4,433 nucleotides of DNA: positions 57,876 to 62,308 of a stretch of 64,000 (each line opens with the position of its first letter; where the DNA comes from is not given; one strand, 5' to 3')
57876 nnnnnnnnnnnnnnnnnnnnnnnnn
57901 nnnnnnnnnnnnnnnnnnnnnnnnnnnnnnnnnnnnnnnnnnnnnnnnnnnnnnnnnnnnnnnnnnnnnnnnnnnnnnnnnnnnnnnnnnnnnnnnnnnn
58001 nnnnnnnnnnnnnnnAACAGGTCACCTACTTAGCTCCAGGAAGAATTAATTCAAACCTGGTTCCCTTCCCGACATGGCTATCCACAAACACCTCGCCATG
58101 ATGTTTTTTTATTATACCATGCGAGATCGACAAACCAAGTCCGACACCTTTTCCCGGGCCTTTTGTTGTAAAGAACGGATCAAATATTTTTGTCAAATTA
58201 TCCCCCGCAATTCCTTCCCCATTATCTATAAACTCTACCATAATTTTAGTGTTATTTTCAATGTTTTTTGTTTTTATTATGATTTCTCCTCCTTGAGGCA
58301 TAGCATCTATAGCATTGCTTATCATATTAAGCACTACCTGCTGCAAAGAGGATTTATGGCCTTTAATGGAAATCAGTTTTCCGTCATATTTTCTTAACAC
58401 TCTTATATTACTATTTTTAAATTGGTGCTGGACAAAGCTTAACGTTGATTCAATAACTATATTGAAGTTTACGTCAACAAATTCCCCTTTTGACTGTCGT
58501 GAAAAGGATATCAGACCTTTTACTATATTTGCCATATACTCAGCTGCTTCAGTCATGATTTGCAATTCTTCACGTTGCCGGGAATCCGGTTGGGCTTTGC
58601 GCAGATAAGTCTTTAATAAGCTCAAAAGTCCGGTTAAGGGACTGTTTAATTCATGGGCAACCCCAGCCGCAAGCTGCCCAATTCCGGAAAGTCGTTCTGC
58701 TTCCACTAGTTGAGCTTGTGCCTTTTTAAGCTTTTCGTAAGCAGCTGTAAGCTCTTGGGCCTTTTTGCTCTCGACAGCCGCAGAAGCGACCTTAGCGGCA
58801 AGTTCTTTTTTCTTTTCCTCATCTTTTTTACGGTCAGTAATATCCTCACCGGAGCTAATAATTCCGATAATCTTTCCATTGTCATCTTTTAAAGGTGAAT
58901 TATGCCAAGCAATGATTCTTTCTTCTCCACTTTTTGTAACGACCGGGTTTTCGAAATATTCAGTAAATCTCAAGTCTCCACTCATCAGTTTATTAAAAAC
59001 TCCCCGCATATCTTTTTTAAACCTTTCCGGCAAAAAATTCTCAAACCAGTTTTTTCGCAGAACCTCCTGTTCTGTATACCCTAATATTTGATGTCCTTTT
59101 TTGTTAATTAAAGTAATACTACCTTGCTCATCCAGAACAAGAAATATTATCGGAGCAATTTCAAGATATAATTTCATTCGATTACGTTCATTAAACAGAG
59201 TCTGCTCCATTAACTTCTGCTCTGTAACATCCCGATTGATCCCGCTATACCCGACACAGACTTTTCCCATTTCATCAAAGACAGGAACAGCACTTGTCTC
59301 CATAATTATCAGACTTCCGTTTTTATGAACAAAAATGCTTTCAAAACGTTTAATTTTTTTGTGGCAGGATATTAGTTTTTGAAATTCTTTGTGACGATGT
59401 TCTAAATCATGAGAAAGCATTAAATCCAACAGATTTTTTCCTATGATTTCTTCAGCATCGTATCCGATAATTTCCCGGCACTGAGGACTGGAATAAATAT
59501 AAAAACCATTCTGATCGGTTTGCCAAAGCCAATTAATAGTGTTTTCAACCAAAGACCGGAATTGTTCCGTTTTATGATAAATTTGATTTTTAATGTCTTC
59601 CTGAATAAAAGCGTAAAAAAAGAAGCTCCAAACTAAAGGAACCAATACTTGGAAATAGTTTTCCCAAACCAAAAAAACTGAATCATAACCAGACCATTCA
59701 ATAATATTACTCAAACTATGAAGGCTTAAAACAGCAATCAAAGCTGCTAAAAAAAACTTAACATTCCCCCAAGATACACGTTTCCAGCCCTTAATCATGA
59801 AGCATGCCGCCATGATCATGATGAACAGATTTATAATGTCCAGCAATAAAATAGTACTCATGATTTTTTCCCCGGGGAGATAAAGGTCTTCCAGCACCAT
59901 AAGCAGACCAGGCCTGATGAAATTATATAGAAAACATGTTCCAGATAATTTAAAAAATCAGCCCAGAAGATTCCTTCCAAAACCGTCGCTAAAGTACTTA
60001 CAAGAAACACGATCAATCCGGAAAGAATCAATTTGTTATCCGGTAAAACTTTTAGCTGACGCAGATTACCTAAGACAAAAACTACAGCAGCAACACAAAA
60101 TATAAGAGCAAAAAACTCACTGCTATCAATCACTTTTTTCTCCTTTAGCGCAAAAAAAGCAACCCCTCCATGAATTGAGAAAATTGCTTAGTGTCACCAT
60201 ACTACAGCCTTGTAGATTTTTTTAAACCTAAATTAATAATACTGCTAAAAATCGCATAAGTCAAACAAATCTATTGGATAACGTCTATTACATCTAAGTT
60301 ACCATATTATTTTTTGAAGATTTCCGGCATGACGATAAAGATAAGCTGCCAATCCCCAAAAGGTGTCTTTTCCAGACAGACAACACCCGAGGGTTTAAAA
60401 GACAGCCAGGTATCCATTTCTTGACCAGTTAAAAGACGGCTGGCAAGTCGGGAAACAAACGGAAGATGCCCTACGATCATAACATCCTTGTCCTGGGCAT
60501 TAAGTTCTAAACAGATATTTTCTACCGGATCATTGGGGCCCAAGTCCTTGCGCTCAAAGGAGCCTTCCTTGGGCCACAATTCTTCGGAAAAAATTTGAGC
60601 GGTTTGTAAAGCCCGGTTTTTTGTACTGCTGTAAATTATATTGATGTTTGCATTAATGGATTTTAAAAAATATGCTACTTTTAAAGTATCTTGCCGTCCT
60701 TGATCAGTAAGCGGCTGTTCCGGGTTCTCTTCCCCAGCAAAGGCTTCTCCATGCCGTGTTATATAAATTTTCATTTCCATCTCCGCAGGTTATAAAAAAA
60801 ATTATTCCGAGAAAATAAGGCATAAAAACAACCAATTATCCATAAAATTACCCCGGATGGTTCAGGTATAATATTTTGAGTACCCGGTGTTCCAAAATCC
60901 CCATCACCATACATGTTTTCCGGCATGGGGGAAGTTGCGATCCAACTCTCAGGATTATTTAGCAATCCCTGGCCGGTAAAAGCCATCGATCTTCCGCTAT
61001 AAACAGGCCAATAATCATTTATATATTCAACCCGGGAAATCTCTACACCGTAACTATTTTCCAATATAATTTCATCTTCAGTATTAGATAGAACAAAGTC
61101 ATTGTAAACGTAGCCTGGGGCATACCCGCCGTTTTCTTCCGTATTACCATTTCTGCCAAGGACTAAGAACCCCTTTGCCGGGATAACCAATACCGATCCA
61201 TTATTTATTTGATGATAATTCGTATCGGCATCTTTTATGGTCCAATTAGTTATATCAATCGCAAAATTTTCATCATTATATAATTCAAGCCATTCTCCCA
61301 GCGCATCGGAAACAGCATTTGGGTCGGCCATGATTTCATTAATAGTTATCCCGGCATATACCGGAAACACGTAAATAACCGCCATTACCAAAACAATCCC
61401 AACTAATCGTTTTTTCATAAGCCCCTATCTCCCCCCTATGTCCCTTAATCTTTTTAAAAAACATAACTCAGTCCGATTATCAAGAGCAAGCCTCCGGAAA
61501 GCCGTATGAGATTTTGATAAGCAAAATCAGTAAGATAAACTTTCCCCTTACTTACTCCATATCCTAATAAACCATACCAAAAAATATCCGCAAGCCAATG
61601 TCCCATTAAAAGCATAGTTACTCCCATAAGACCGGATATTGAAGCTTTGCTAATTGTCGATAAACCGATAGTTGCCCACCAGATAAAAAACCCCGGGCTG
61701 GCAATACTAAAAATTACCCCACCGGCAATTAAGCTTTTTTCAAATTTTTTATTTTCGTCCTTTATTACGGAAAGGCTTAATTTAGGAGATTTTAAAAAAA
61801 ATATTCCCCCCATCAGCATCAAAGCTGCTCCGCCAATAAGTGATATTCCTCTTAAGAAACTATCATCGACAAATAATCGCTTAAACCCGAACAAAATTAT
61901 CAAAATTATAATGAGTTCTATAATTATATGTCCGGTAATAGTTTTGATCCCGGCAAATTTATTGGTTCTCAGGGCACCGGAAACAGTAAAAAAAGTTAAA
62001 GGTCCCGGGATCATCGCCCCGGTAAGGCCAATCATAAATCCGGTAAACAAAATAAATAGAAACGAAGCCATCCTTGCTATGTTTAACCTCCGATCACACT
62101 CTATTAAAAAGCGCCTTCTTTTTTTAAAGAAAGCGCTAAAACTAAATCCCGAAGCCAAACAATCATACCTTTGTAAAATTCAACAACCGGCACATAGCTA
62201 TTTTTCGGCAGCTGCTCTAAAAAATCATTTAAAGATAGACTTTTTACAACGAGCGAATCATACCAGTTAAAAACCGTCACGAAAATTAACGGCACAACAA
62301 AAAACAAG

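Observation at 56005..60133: Two-component pair (PAS histidine kinase + REC) followed by two paralogous membrane-anchored proteins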

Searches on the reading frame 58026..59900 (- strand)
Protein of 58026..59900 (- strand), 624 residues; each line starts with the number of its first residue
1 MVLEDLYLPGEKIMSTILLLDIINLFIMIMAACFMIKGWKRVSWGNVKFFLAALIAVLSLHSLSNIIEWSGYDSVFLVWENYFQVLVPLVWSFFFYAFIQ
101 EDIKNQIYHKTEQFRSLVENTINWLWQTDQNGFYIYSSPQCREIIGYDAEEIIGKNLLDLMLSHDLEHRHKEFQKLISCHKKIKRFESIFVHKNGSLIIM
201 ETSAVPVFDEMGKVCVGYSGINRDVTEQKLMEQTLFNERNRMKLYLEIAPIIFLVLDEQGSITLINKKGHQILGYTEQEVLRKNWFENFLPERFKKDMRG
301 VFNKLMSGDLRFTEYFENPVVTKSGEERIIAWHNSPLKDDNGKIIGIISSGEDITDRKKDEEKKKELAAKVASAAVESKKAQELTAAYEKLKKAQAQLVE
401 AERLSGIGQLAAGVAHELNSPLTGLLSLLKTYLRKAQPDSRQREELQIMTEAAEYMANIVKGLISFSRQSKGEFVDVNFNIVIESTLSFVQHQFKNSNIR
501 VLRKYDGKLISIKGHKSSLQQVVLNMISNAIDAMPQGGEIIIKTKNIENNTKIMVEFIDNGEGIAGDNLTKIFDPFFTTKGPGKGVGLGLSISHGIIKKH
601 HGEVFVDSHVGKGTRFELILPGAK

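Call 3: search_protein_families(library=pfam, proteins=[window:58026-59900:-], max_evalue=1)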
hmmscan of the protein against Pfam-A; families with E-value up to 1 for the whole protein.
window:58026-59900:- (624 aa): 12 families
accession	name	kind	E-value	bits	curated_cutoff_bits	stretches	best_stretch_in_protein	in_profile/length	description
PF13426.13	PAS_9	-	7.9e-28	97.2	27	2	126-227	5-103/103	PAS domain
PF08448.16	PAS_4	-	1.9e-26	92.9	23.1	2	249-358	4-109/110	PAS fold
PF02518.31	HATPase_c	-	5.9e-25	88.3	26.4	1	516-621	3-108/111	Histidine kinase-, DNA gyrase B-, and HSP90-like ATPase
PF08447.18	PAS_3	-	7e-23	81.1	25.6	2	135-215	2-83/89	PAS fold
PF00989.32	PAS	-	2.1e-22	79.7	22.6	2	112-224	1-112/113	PAS fold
PF00512.31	HisKA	-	1e-11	45.1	26.9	1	408-470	3-64/66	His Kinase A (phospho-acceptor) domain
PF13188.13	PAS_8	-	4.4e-08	33.2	21.8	2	246-296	7-56/65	PAS domain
PF24820.1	Diguanyl_cycl_sensor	-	2.1e-05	24.8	28.1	1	254-304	10-59/109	Diguanylate cyclase-like sensor domain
PF14501.12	HATPase_c_5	-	0.00034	20.9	22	1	519-609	6-91/102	GHKL domain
PF13589.12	HATPase_c_3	-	0.002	18.6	25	1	518-573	2-54/137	Histidine kinase-, DNA gyrase B-, and HSP90-like ATPase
PF14598.12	PAS_11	-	0.034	14.5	25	0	256-292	8-44/109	PAS domain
PF10090.15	HPTransfase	-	0.088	13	22.9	1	522-555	35-68/123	Histidine phosphotransferase C-terminal domain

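Call 4: search_protein_families(library=ncbifam, proteins=[window:58026-59900:-], max_evalue=1)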
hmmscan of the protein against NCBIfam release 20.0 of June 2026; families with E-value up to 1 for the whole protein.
window:58026-59900:- (624 aa): 100 families (the best 25 are shown)
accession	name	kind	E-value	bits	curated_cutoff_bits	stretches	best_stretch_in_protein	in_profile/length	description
NF008468.0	PRK11360.1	equivalog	1.5e-75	254.8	646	3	391-622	380-608/616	two-component system sensor histidine kinase AtoS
NF052574.1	HisKinEspCMyxo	equivalog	7.3e-57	193.1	1200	2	392-624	402-639/785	serine histidine kinase EspC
NF007688.0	PRK10364.1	equivalog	6.9e-49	166.8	479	1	362-621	190-450/460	two-component system sensor histidine kinase ZraS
NF046044.1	PnpS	equivalog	1.2e-47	162.8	400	3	412-621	175-390/390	two-component system histidine kinase PnpS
NF046020.1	HisKinCckABruc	equivalog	3.7e-47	160.7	1000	1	390-621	463-706/868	cell cycle histidine kinase CckA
TIGR00229.1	sensory_box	domain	1.3e-45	154.6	22.9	2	111-235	4-126/126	PAS domain S-box protein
NF052573.1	HisKinEspAMyxo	equivalog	2.1e-45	155.1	1400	2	392-620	369-609/755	serine histidine kinase EspA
NF010411.0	PRK13837.1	equivalog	5.6e-45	153.7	647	1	361-622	410-675/828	two-component system VirA-like sensor kinase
NF038348.1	T2SS_HK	subfamily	1.5e-43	149.1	450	2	455-621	410-572/574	histidine kinase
TIGR02938.1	nifL_nitrog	equivalog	6.6e-43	147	242.45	1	112-616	4-488/494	nitrogen fixation negative regulator NifL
NF041777.1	sens_FixL_Rhizob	equivalog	5e-42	144.2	850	3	387-623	242-482/485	sensor protein FixL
NF033092.0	HK_WalK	equivalog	4.6e-41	141.1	725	2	410-621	375-593/594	cell wall metabolism sensor histidine kinase WalK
NF010076.0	PRK13557.1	subfamily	1.8e-40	138.9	631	2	392-622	148-394/540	histidine kinase famiy protein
TIGR02966.1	phoR_proteo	equivalog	7.1e-35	120.6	334.2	2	410-619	117-332/333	phosphate regulon sensor histidine kinase PhoR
NF046026.1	HisKinCckACaul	equivalog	7.4e-34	116.9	1000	1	391-622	286-532/678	cell cycle histidine kinase CckA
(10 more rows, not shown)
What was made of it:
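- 58026..59861 (-): Sensor histidine kinase: hydrophobic N-terminal region (about 3 TM segments by eye, short loops, no periplasmic domain), 2 PAS, HisKA, HATPase_c. Calls 3 and 4.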

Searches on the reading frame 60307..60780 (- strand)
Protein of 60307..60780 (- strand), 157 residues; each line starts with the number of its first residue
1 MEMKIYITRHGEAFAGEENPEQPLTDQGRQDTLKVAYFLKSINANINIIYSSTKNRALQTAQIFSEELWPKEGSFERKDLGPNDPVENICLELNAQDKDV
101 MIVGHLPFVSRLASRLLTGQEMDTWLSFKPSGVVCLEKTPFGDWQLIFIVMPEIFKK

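Call 3: search_protein_families(library=pfam, proteins=[window:60307-60780:-], max_evalue=1)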
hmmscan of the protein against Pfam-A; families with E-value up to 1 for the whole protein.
window:60307-60780:- (157 aa): 3 families
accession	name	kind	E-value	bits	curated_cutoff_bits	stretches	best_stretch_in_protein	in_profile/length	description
PF00300.27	His_Phos_1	-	3.9e-11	43.4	21.7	1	5-68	1-67/194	Histidine phosphatase superfamily (branch 1)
PF00328.27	His_Phos_2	-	0.0038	17.1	23.6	1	44-98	92-147/354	Histidine phosphatase superfamily (branch 2)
PF21147.3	AMPK_alpha_AID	-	0.1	12.9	27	0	22-39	22-39/46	AMP-activated protein kinase, alpha subunit, autoinhibitory domain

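Call 4: search_protein_families(library=ncbifam, proteins=[window:60307-60780:-], max_evalue=1)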
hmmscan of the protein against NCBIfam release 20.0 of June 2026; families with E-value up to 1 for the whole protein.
window:60307-60780:- (157 aa): 17 families
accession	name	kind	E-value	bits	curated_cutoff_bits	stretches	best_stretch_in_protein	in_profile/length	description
TIGR00249.1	sixA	equivalog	1.4e-24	86.7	74.5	1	3-152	1-154/154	phosphohistidine phosphatase SixA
NF038349.1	dPGM_arch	equivalog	1.7e-05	24.8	225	1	19-68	21-68/194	2,3-diphosphoglycerate-dependent phosphoglycerate mutase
NF011580.0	PRK15004.1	equivalog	0.00014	21.9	250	1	3-66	1-67/203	adenosylcobalamin/alpha-ribazole phosphatase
TIGR03162.1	ribazole_cobC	equivalog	0.00021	20.8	162.9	1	5-66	1-64/176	alpha-ribazole phosphatase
NF009993.0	PRK13462.1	equivalog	0.0011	18.7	226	1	20-63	28-71/203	acid phosphatase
NF005567.0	PRK07238.1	equivalog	0.0013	18.1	326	1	13-68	195-247/378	bifunctional RNase H/acid phosphatase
NF045917.1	PhserinePhPspA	equivalog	0.0031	17.2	350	1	5-67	4-69/211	phosphoserine phosphatase PspA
NF002901.0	PRK03482.1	equivalog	0.0062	16.2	261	1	4-66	3-68/215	2,3-diphosphoglycerate-dependent phosphoglycerate mutase GpmB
TIGR01258.1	pgm_1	subfamily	0.0073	15.7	81.7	1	9-67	7-70/245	2,3-bisphosphoglycerate-dependent phosphoglycerate mutase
NF010713.0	PRK14115.1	equivalog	0.0073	15.6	305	1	4-68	3-72/248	2,3-diphosphoglycerate-dependent phosphoglycerate mutase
NF010718.0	PRK14120.1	equivalog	0.01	15.2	366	1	21-64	28-71/249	phosphoglyceromutase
NF002339.0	PRK01295.1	equivalog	0.043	13.2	316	1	14-68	21-73/206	2,3-bisphosphoglycerate-dependent phosphoglycerate mutase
NF011945.0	PRK15416.1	subfamily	0.045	13.3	142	1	23-113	79-167/201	lipopolysaccharide core heptose(II)-phosphate phosphatase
NF002217.0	PRK01112.1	equivalog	0.054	12.9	320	1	21-63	25-65/228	2,3-bisphosphoglycerate-dependent phosphoglycerate mutase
NF052369.1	PmrG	equivalog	0.057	12.9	170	1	20-67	42-89/168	lipopolysaccharide core heptose(II)-phosphate phosphatase PmrG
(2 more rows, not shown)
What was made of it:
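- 60307..60780 (-): SixA-type phosphohistidine phosphatase, overlapping the end of the LTD gene. Part of the block that is absent from relatives. NCBIfam TIGR00249 sixA 86.7 bits vs cutoff 74.5 (call 4).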

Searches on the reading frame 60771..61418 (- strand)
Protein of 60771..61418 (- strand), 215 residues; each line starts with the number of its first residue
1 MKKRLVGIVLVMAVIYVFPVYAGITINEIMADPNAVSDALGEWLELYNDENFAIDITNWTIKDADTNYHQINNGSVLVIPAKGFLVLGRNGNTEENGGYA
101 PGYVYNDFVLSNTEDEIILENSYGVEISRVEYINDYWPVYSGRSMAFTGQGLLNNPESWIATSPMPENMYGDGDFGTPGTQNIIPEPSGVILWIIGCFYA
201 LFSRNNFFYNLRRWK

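Call 3: search_protein_families(library=pfam, proteins=[window:60771-61418:-], max_evalue=1)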
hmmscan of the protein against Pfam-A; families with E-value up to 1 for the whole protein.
window:60771-61418:- (215 aa): 1 family
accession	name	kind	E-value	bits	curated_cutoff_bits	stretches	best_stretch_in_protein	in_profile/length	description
PF00932.25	LTD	-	2.9e-18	66.6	34.3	1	22-133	6-108/109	Lamin Tail Domain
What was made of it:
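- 60771..61418 (-): Secreted lamin-tail-domain protein with a PEP-CTERM-like tail (IPEPSG + TM + basic). It is the conserved upstream neighbour of the B-type gene in the closest relatives. Pfam LTD 2.9e-18 (call 3).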

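Call 4: search_protein_families(library=ncbifam, proteins=[window:60771-61418:-], max_evalue=1)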
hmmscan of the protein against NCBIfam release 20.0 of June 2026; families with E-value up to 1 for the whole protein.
window:60771-61418:- (215 aa): 2 families
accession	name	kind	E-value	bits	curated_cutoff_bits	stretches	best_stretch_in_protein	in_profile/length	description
NF011301.0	PRK14713.1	equivalog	0.051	12.4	512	1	9-68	441-497/534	bifunctional hydroxymethylpyrimidine kinase/phosphomethylpyrimidine kinase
NF007070.0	PRK09517.1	equivalog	0.074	11.3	761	1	8-54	663-707/755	multifunctional thiamine-phosphate pyrophosphorylase/synthase/phosphomethylpyrimidine kinase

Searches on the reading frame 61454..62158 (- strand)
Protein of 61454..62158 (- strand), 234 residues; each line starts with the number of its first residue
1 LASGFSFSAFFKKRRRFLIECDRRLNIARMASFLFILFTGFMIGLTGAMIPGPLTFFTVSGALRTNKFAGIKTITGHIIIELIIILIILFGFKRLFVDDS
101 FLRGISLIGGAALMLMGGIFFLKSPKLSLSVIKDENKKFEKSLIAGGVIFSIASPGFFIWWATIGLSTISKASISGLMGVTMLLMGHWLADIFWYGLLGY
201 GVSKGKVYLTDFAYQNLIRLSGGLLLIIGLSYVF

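Call 67: search_protein_families(library=pfam, proteins=[window:61454-62158:-], max_evalue=0.001)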
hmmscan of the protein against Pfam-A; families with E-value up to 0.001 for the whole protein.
window:61454-62158:- (234 aa): 1 family
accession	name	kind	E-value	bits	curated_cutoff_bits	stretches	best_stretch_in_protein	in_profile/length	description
PF01810.24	LysE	-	3.7e-20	72.7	25.6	1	46-230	2-187/193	LysE type translocator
